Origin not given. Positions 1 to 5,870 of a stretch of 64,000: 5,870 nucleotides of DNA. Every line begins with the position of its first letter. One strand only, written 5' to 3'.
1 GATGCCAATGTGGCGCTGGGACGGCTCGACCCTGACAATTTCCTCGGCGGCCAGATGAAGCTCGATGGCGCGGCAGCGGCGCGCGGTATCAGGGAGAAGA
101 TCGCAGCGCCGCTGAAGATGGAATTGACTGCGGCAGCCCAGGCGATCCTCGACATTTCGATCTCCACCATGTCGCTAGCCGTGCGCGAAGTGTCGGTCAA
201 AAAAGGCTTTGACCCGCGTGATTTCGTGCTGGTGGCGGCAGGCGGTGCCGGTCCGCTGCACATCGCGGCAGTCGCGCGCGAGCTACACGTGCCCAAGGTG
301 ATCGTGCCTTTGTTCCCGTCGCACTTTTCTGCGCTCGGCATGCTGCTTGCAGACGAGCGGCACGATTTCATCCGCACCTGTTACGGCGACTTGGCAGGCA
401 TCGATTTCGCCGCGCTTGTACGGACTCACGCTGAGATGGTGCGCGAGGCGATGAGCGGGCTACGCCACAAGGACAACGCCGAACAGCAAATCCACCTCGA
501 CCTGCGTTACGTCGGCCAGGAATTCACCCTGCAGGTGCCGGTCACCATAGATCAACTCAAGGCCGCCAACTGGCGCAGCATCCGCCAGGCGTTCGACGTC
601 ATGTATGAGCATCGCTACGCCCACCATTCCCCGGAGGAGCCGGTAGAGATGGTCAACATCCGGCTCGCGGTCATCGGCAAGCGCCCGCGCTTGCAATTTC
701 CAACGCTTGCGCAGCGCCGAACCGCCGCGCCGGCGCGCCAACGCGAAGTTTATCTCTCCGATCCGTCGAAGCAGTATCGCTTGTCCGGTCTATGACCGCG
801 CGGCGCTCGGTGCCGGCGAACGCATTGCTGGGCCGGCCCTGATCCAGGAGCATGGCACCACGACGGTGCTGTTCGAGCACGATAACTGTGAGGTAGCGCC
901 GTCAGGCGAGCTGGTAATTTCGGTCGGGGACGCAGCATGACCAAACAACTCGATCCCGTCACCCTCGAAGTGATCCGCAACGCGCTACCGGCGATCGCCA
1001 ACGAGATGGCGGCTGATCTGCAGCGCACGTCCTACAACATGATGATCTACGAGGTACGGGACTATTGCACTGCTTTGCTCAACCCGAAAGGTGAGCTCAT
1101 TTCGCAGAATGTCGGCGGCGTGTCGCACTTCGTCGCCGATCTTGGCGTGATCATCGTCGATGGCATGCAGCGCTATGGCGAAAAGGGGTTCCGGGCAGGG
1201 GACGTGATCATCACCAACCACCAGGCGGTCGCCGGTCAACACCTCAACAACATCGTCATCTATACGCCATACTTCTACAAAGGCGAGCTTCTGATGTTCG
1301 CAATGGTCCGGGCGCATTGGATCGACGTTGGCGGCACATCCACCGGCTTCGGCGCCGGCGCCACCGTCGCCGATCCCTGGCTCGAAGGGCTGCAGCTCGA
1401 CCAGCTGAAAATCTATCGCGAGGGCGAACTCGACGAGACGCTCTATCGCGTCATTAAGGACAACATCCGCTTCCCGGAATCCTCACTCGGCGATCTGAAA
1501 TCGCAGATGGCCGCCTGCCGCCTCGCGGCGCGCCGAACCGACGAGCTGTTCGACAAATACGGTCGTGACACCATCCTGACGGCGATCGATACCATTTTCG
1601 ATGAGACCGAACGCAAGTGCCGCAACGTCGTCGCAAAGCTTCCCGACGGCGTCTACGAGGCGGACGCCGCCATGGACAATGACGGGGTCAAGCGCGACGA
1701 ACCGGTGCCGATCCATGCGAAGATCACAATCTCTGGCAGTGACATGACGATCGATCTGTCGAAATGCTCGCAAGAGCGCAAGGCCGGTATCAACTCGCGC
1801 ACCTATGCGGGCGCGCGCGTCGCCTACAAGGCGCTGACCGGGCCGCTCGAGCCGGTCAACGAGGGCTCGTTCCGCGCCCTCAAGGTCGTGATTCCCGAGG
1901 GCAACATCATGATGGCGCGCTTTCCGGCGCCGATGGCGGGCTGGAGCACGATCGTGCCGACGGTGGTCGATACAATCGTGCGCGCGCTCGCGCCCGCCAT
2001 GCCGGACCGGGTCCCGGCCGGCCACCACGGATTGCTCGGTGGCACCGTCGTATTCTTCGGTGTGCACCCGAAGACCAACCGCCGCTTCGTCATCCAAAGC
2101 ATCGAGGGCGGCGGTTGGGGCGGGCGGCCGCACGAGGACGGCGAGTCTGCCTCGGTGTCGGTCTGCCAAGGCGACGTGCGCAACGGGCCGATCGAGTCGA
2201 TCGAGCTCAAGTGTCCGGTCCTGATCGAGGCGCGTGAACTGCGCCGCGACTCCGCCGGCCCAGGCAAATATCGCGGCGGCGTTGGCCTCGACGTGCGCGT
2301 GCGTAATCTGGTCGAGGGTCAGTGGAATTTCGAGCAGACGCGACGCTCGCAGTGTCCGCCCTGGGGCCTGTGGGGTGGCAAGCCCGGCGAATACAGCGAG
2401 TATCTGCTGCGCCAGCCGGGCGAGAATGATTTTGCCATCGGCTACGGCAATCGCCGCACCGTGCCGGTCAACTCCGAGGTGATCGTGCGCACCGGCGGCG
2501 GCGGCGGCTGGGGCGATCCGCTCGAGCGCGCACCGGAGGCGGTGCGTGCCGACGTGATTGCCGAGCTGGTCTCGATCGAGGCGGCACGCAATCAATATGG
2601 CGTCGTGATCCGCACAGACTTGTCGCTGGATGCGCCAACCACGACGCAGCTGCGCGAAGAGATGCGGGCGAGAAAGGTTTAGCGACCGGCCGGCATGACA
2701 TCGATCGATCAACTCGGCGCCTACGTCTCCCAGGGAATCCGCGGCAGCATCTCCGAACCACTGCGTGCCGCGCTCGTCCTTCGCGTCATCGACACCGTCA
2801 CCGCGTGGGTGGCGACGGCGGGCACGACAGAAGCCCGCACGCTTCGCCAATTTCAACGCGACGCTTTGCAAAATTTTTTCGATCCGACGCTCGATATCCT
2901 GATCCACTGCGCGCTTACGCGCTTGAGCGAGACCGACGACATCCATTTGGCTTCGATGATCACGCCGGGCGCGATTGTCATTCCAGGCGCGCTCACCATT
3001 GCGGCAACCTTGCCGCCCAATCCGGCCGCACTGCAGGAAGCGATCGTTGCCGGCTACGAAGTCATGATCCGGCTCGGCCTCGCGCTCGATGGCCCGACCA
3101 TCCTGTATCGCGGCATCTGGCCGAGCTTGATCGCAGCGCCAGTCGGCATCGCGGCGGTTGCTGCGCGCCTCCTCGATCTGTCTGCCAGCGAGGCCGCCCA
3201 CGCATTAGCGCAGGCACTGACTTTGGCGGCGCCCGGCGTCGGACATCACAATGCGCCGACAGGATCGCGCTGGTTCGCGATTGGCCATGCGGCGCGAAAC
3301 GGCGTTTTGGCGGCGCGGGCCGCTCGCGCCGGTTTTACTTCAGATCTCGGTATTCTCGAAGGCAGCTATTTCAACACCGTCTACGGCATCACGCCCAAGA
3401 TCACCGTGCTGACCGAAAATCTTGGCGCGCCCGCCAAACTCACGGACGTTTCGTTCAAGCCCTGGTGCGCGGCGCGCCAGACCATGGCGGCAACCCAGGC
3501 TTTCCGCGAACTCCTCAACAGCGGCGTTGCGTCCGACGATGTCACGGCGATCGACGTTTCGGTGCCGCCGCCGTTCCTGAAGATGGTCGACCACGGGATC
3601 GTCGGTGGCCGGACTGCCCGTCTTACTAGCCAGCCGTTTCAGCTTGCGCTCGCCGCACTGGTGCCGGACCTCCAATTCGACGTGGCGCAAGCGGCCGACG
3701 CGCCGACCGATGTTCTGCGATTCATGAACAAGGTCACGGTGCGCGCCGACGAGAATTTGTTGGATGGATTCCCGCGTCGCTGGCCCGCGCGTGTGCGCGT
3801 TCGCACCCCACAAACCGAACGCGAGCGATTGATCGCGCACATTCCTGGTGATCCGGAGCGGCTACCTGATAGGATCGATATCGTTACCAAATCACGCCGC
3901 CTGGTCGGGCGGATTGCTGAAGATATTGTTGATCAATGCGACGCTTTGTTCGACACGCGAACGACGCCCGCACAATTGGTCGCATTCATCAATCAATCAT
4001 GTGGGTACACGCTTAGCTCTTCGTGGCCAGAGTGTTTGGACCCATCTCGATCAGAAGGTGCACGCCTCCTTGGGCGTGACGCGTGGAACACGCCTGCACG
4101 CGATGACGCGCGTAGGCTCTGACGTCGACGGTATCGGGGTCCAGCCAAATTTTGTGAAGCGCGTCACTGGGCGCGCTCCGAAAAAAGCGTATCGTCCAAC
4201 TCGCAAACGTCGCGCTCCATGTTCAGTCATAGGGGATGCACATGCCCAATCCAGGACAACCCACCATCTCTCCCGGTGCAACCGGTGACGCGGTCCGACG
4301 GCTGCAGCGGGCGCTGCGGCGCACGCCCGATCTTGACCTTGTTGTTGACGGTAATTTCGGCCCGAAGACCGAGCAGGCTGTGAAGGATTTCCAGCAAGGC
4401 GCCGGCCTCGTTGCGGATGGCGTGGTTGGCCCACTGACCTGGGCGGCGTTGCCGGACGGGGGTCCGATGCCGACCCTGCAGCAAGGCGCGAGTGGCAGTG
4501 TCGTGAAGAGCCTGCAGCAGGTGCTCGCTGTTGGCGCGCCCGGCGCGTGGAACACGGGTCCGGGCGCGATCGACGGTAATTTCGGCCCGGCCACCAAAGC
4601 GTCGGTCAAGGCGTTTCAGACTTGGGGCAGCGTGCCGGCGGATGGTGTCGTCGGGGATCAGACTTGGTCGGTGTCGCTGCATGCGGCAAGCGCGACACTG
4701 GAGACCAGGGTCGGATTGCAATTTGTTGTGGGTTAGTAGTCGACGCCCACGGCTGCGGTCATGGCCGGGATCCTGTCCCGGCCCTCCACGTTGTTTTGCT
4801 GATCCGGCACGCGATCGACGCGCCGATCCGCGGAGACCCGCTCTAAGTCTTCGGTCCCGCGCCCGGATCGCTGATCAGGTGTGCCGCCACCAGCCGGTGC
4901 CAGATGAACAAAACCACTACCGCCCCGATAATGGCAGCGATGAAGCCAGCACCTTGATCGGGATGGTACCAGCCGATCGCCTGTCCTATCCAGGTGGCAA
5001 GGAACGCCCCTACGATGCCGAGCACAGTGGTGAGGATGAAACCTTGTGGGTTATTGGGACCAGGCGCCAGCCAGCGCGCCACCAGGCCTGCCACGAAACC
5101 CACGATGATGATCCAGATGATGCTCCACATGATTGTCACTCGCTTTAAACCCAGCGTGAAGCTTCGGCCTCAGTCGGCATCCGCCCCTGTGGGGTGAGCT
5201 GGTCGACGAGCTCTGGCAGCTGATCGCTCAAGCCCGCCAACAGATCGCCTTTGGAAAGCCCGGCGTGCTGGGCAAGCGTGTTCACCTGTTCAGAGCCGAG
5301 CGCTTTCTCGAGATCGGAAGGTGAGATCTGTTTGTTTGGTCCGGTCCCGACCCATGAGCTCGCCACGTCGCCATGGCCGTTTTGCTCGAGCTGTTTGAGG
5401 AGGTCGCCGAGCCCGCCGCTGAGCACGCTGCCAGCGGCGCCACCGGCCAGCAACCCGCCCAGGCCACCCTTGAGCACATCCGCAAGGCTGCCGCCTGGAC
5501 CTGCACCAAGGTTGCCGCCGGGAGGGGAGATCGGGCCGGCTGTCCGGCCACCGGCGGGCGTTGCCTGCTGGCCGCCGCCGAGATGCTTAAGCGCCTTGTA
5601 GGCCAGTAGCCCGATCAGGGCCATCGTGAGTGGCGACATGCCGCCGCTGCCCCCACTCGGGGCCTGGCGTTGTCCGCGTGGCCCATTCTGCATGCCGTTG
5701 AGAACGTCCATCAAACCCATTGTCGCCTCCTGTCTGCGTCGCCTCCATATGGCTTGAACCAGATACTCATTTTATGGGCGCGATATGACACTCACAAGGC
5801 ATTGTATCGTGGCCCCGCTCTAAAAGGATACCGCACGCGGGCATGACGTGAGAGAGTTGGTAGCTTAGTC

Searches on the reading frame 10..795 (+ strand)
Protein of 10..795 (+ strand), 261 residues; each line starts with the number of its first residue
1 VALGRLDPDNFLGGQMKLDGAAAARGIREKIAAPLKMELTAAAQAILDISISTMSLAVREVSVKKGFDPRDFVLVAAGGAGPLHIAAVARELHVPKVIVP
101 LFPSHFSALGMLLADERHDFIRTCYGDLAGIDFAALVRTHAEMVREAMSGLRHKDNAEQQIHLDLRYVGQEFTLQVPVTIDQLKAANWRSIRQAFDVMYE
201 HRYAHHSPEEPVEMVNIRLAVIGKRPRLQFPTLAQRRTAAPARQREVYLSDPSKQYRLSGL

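Call 32: search_protein_families(library=pfam, proteins=[window:10-795:+], max_evalue=0.0001)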
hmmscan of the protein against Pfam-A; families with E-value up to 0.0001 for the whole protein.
window:10-795:+ (261 aa): 2 families
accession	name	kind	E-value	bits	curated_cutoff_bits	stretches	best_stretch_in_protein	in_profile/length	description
PF01968.24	Hydantoinase_A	-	1.9e-30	106.5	22.9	1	2-119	171-290/291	Hydantoinase/oxoprolinase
PF19278.4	Hydant_A_C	-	5.7e-05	23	21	1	140-249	18-138/193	Hydantoinase/oxoprolinase C-terminal domain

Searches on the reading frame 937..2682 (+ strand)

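Call 32: search_protein_families(library=pfam, proteins=[window:937-2682:+], max_evalue=0.0001)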
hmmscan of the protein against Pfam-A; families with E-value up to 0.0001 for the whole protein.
window:937-2682:+ (581 aa): 1 family
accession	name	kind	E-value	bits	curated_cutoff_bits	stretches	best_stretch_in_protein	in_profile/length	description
PF02538.19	Hydantoinase_B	-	3e-140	468.6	26.8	1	6-528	1-519/519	Hydantoinase B/oxoprolinase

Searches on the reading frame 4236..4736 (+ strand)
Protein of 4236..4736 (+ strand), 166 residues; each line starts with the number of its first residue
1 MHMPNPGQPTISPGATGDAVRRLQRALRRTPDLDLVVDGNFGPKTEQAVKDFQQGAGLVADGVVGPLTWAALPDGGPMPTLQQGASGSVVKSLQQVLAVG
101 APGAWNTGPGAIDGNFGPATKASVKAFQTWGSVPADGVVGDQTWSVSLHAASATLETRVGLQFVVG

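Call 32: search_protein_families(library=pfam, proteins=[window:4236-4736:+], max_evalue=0.0001)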
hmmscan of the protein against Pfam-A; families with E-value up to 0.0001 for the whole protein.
window:4236-4736:+ (166 aa): 2 families
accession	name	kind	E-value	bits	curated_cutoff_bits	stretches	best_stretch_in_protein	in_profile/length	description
PF01471.23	PG_binding_1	-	1.7e-30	105.4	23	2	16-72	1-57/57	Putative peptidoglycan binding domain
PF09374.15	PG_binding_3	-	4.1e-12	46.6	24.6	1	19-51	2-33/76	Predicted Peptidoglycan domain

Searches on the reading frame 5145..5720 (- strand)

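Call 32: search_protein_families(library=pfam, proteins=[window:5145-5720:-], max_evalue=0.0001)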
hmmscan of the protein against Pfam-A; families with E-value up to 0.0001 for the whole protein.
window:5145-5720:- (191 aa): 1 family
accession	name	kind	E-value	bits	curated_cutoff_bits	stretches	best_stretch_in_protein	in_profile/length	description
PF20159.5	YidB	-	4.9e-43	147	24.3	1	53-184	6-132/132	YidB-like protein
